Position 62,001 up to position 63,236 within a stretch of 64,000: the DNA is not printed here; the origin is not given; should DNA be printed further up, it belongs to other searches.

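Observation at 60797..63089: RHS-delivered R-S-E ADP-ribosyltransferase paired with an ADP-ribosylglycohydrolase as likely enzymatic immunity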

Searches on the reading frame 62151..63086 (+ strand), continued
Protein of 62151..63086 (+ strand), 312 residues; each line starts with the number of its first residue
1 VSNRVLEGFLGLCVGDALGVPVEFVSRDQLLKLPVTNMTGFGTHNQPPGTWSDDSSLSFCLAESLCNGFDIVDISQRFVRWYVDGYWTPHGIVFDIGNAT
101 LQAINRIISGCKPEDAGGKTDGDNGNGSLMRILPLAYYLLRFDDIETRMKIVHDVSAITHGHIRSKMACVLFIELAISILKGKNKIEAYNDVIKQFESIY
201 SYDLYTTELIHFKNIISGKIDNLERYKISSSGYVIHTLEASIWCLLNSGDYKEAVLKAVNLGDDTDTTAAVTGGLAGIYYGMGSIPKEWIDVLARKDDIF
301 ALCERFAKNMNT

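Call 48: find_homologous_proteins(query=window:62151-63086:+, max_evalue=1e-40)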
Query window:62151-63086:+ (312 aa): 7993 proteins with E <= 1e-40 among 8000 candidates; the best 120 are listed.
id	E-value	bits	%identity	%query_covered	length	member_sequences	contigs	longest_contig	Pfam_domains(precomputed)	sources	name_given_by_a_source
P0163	7.8e-211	717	100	100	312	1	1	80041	PF03747.20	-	-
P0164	7.6e-147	507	69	100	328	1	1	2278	PF03747.20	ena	-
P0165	2.3e-136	472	66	99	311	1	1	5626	PF03747.20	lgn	-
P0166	5.5e-124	432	60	98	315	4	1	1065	PF03747.20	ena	-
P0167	6.1e-124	431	63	99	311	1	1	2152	PF03747.20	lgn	-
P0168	1.2e-123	430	63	98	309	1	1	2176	PF03747.20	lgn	-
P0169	3.5e-122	426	62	98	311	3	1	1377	PF03747.20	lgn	-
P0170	6.5e-122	425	62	99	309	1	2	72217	PF03747.20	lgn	-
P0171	9.6e-118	411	60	97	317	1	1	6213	PF03747.20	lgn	-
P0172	1.9e-117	410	58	99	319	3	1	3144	PF03747.20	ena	-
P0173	5.1e-117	409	58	98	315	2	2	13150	PF03747.20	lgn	-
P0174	1.6e-116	407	59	99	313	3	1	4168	PF03747.20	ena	-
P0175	2.2e-116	407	59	97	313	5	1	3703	PF03747.20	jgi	-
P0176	2.5e-116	406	58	98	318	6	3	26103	PF03747.20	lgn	-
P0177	4.0e-116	406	57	98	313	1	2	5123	PF03747.20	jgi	jgi:ADP-ribosylglycohydrolase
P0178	4.0e-116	406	60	98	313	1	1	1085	PF03747.20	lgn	-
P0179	5.0e-116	405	57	99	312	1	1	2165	PF03747.20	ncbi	-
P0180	6.1e-116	405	58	99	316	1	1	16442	PF03747.20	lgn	-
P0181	1.3e-115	404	57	98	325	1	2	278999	PF03747.20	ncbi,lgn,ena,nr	ncbi:MAG: ADP-ribosylglycohydrolase family protein [Leptospiraceae bacterium]|nr:ADP-ribosylglycohyd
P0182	1.7e-115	404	58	97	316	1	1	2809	PF03747.20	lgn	-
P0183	2.0e-115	403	58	98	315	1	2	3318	PF03747.20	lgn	-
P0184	2.1e-115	403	59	98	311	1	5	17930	PF03747.20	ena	-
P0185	3.7e-115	403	57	98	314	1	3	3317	PF03747.20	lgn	-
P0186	3.9e-115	402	58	99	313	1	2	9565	PF03747.20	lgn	-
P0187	4.4e-115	402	59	98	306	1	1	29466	PF03747.20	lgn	-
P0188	6.2e-115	402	59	98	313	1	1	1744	PF03747.20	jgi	-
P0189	6.6e-115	402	58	99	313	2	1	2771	PF03747.20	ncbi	-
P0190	7.1e-115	402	58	99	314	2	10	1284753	PF03747.20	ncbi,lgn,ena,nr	ncbi:ADP-ribosylation/crystallin J1 [Rivularia sp. IAM M-261]|nr:ADP-ribosylation/crystallin J1 [Riv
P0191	7.2e-115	402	58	99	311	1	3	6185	PF03747.20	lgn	-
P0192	8.3e-115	401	56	99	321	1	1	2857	PF03747.20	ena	-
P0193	1.7e-114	400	55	99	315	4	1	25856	PF03747.20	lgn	-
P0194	2.0e-114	400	57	99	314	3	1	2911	PF03747.20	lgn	-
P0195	2.1e-114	400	60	97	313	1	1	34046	PF03747.20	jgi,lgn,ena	-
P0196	2.8e-114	400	57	99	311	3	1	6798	PF03747.20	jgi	jgi:ADP-ribosyl-[dinitrogen reductase] hydrolase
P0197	4.1e-114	399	58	98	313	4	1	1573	PF03747.20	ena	-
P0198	4.4e-114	399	58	98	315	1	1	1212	PF03747.20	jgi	jgi:ADP-ribosylglycohydrolase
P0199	4.4e-114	399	59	99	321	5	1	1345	PF03747.20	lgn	-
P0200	4.9e-114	399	59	98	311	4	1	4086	PF03747.20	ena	-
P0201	7.0e-114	398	55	99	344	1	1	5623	PF03747.20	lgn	-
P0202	8.6e-114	398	58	99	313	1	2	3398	PF03747.20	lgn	-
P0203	9.0e-114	398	56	100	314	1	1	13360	PF03747.20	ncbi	-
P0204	9.4e-114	398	57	99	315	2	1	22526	PF03747.20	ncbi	-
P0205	1.1e-113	398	60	98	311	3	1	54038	PF03747.20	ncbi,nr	ncbi:MAG: ADP-ribosylglycohydrolase family protein [Calothrix sp. FI2-JRJ7]|nr:ADP-ribosylglycohydro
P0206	1.2e-113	398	58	97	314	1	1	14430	PF03747.20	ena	-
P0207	1.2e-113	398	58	99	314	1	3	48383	PF03747.20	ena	-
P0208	2.1e-113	397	57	99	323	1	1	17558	PF03747.20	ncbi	-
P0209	2.3e-113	397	56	98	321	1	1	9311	PF03747.20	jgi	-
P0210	2.6e-113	396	58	99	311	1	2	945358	PF03747.20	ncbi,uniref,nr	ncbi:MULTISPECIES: ADP-ribosylglycohydrolase family protein [unclassified Anabaena]|uniref:ADP-ribos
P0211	3.7e-113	396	58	99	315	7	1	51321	PF03747.20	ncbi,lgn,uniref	ncbi:ADP-ribosylglycohydrolase family protein [Nodularia chucula]|uniref:ADP-ribosylglycohydrolase f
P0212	5.0e-113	396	59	97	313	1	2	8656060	PF03747.20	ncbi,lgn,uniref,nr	ncbi:ADP-ribosylglycohydrolase family protein [Calothrix sp. NIES-2098]|uniref:ADP-ribosylglycohydro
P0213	6.5e-113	395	57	100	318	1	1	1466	PF03747.20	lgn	-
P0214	6.9e-113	395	56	98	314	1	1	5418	PF03747.20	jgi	jgi:ADP-ribosylglycohydrolase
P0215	7.7e-113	395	58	99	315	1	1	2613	PF03747.20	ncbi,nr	ncbi:MAG: ADP-ribosylglycohydrolase family protein [Nodularia sp. (in: cyanobacteria)]|nr:ADP-ribosy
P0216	9.3e-113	395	57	99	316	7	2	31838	PF03747.20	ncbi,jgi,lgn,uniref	ncbi:ADP-ribosylglycohydrolase family protein [Umezakia ovalisporum]|jgi:ADP-ribosylglycohydrolase|u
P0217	1.0e-112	395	58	99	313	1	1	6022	PF03747.20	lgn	-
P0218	1.1e-112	394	58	98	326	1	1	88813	PF03747.20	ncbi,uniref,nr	ncbi:ADP-ribosylglycohydrolase family protein [Clostridium sp. SHJSY1]|uniref:ADP-ribosylglycohydrol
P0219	1.1e-112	394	56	99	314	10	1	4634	PF03747.20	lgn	-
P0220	1.3e-112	394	58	98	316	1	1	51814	PF03747.20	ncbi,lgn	-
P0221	1.6e-112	394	59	97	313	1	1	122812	PF03747.20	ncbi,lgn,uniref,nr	ncbi:hypothetical protein BV372_02790 [Nostoc sp. T09]|uniref:ADP-ribosylglycohydrolase family prote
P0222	2.5e-112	393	56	98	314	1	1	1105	PF03747.20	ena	-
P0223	2.6e-112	393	58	100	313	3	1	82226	PF03747.20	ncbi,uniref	ncbi:ADP-ribosylglycohydrolase family protein [Scytonema sp. NUACC26]|uniref:ADP-ribosylglycohydrola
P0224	3.3e-112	393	57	99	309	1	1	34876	PF03747.20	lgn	-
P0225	3.4e-112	393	57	99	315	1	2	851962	PF03747.20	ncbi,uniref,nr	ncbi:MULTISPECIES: ADP-ribosylglycohydrolase family protein [unclassified Nodularia (in: cyanobacter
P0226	3.4e-112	393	56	100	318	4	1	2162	PF03747.20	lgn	-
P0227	3.6e-112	393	57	99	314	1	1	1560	PF03747.20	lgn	-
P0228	4.5e-112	392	58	99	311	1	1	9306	PF03747.20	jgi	jgi:ADP-ribosyl-[dinitrogen reductase] hydrolase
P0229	4.5e-112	392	59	98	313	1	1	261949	PF03747.20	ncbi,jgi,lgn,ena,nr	ncbi:MAG: ADP-ribosylglycohydrolase family protein [Desmonostoc vinosum HA7617-LM4]|jgi:ADP-ribosylg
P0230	4.7e-112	392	60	97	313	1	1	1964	PF03747.20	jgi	jgi:ADP-ribosyl-[dinitrogen reductase] hydrolase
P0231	4.9e-112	392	58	98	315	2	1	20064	PF03747.20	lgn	-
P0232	5.0e-112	392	57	98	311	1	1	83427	PF03747.20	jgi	jgi:ADP-ribosylglycohydrolase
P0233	5.1e-112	392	57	98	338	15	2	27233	PF03747.20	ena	-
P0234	5.3e-112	392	57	98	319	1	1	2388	PF03747.20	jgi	jgi:ADP-ribosyl-[dinitrogen reductase] hydrolase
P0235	6.8e-112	392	58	98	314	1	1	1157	PF03747.20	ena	-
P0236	7.1e-112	392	58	98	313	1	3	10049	PF03747.20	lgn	-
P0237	7.4e-112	392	58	98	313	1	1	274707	PF03747.20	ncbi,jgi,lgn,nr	ncbi:MAG: ADP-ribosylglycohydrolase family protein [Nostoc desertorum CM1-VF14]|jgi:ADP-ribosylglyco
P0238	8.5e-112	391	58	97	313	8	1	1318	PF03747.20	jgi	-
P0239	8.8e-112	391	54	99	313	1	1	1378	PF03747.20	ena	-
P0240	9.7e-112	391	58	99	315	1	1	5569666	PF03747.20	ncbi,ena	-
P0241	1.0e-111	391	58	97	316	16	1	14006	PF03747.20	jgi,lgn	-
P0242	1.0e-111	391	58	98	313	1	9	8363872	PF03747.20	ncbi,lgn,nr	ncbi:ADP-ribosylglycohydrolase family protein [Nostoc flagelliforme]|nr:ADP-ribosylglycohydrolase fa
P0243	1.0e-111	391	58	98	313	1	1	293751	PF03747.20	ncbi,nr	ncbi:hypothetical protein A6S26_12215 [Nostoc sp. ATCC 43529]|nr:hypothetical protein A6S26_12215 [N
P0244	1.1e-111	391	57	100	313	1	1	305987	PF03747.20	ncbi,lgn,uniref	ncbi:MAG: ADP-ribosylglycohydrolase family protein [Nostoc sp.]|uniref:ADP-ribosylglycohydrolase fam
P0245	1.1e-111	391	58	99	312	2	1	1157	PF03747.20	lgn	-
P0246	1.2e-111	391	57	97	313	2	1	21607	PF03747.20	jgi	jgi:ADP-ribosylglycohydrolase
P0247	1.2e-111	391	56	100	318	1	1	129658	PF03747.20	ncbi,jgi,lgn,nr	ncbi:MAG: ADP-ribosylglycohydrolase family protein [Microcoleus vaginatus WJT46-NPBG5]|jgi:ADP-ribos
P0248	1.2e-111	391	58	98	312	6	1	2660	PF03747.20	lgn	-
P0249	1.4e-111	391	58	98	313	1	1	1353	PF03747.20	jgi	jgi:ADP-ribosyl-[dinitrogen reductase] hydrolase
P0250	1.5e-111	391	57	99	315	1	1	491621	PF03747.20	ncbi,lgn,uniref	ncbi:ADP-ribosylglycohydrolase family protein [Anabaena sp. CCY 0017]|uniref:ADP-ribosylglycohydrola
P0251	1.5e-111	391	58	97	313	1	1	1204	PF03747.20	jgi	jgi:ADP-ribosyl-[dinitrogen reductase] hydrolase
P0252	1.8e-111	390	56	97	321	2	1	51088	PF03747.20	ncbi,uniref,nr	ncbi:crystallin [Tumebacillus flagellatus]|uniref:Crystallin n=1 Tax=Tumebacillus flagellatus TaxID=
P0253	1.9e-111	390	57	99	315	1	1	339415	PF03747.20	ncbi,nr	ncbi:MAG TPA: ADP-ribosylglycohydrolase family protein [Nodularia sp. (in: cyanobacteria)]|nr:ADP-ri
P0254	2.3e-111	390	58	99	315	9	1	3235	PF03747.20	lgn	-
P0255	2.3e-111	390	55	99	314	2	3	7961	PF03747.20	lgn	-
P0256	2.4e-111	390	58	99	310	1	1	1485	PF03747.20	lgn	-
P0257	2.5e-111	390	56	99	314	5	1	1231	PF03747.20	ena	-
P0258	2.6e-111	390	59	98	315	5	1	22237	PF03747.20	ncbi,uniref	ncbi:ADP-ribosylglycohydrolase family protein [Nostoc piscinale]|uniref:ADP-ribosylglycohydrolase fa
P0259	2.6e-111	390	57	99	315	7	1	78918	PF03747.20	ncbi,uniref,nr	ncbi:ADP-ribosylglycohydrolase family protein [Nodularia sp. UHCC 0506]|uniref:ADP-ribosylglycohydro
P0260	2.8e-111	390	58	97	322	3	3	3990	PF03747.20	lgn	-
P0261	2.8e-111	390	57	99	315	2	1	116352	PF03747.20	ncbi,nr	ncbi:MAG: ADP-ribosylglycohydrolase family protein [Nodularia sp. (in: Bacteria)]|nr:MAG: ADP-ribosy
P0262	2.9e-111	390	59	97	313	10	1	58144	PF03747.20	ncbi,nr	ncbi:MAG: ADP-ribosylglycohydrolase family protein [Aulosira sp. DedQUE10]|nr:ADP-ribosylglycohydrol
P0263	3.4e-111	390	56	99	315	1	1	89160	PF03747.20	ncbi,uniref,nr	ncbi:ADP-ribosylglycohydrolase family protein [Nodularia harveyana UHCC-0300]|uniref:ADP-ribosylglyc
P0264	3.6e-111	389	58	98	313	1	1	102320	PF03747.20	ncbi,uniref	ncbi:ADP-ribosylglycohydrolase family protein [Nostoc sp.]|uniref:ADP-ribosylglycohydrolase family p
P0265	3.9e-111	389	58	98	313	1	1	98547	PF03747.20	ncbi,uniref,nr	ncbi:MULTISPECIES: ADP-ribosylglycohydrolase family protein [Nostoc]|uniref:ADP-ribosylglycohydrolas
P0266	3.9e-111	389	57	97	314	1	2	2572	PF03747.20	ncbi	-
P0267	4.0e-111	389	58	98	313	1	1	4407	PF03747.20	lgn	-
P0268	4.0e-111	389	58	98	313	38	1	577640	PF03747.20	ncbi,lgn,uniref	ncbi:ADP-ribosylglycohydrolase family protein [Nostoc sp.]|uniref:ADP-ribosylglycohydrolase family p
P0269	4.2e-111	389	55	99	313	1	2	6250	PF03747.20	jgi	jgi:ADP-ribosyl-[dinitrogen reductase] hydrolase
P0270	4.3e-111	389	58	98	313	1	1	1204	PF03747.20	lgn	-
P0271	4.4e-111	389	58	97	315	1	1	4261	PF03747.20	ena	-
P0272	4.8e-111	389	57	99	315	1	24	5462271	PF03747.20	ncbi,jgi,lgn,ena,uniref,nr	ncbi:ADP-ribosylglycohydrolase family protein [Nodularia spumigena CS-584]|jgi:ADP-ribosyl-[dinitrog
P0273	5.0e-111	389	57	99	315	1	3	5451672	PF03747.20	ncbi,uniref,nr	ncbi:ADP-ribosylglycohydrolase family protein [Nodularia sphaerocarpa]|uniref:ADP-ribosylglycohydrol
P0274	5.1e-111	389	57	98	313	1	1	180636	PF03747.20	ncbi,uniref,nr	ncbi:ADP-ribosylglycohydrolase family protein [Nostoc flagelliforme FACHB-838]|uniref:ADP-ribosylgly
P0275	5.1e-111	389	57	100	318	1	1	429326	PF03747.20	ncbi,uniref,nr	ncbi:ADP-ribosylglycohydrolase family protein [Microcoleus sp. FACHB-672]|uniref:ADP-ribosylglycohyd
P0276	5.2e-111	389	58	98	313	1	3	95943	PF03747.20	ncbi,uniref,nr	ncbi:ADP-ribosylglycohydrolase family protein [Nostoc sp. UCD121]|uniref:ADP-ribosylglycohydrolase f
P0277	5.3e-111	389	57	98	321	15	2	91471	PF03747.20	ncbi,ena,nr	ncbi:MAG TPA: ADP-ribosylglycohydrolase family protein [Candidatus Saccharicenans sp.]|nr:ADP-ribosy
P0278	5.3e-111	389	58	98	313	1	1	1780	PF03747.20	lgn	-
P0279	6.5e-111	389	57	98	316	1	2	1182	PF03747.20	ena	-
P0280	6.5e-111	389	57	99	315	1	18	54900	PF03747.20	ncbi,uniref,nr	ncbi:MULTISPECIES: ADP-ribosylglycohydrolase family protein [Cyanophyceae]|uniref:ADP-ribosylglycohy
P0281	6.7e-111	389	59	98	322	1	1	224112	PF03747.20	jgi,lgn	-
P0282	6.9e-111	389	58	98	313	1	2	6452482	PF03747.20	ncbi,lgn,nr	ncbi:ADP-ribosylation/crystallin J1 [Nostoc linckia NIES-25]|nr:ADP-ribosylation/crystallin J1 [Nost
